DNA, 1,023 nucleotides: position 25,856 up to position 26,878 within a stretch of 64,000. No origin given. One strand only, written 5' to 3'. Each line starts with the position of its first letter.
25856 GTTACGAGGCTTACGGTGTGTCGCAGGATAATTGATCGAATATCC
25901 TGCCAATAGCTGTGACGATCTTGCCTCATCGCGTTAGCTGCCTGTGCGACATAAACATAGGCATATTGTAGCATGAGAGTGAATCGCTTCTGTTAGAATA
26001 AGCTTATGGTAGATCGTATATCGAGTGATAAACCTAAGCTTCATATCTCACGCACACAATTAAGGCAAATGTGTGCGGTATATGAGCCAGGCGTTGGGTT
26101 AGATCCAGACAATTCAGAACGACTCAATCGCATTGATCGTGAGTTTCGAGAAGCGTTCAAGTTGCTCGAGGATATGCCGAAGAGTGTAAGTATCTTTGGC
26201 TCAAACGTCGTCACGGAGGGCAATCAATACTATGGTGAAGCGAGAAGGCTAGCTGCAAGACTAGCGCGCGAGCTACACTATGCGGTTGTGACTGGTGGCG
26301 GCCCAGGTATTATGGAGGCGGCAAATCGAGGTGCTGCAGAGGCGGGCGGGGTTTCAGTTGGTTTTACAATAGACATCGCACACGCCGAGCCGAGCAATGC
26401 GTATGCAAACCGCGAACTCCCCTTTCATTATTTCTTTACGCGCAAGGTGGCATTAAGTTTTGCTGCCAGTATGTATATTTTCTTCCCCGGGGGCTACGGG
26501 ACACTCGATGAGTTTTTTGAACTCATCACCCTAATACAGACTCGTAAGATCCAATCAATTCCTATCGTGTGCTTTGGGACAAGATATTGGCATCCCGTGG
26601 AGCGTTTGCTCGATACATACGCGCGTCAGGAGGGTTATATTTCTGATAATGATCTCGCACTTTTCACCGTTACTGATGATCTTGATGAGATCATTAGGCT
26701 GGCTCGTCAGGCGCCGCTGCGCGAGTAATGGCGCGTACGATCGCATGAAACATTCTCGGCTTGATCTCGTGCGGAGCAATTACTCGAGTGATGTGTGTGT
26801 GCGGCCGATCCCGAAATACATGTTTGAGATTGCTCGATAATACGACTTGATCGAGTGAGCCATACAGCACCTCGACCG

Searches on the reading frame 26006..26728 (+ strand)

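Call 36: search_protein_families(library=pfam, proteins=[window:26006-26728:+], max_evalue=0.0001)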
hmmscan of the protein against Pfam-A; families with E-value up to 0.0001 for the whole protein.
window:26006-26728:+ (240 aa): 2 families
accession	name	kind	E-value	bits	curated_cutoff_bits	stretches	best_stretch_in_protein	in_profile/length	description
PF03641.19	Lysine_decarbox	-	9.9e-28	97.4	27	1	103-231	1-129/131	Possible lysine decarboxylase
PF18306.6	LDcluster4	-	1.6e-14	54.2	26.3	1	60-171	3-111/151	SLOG cluster4 family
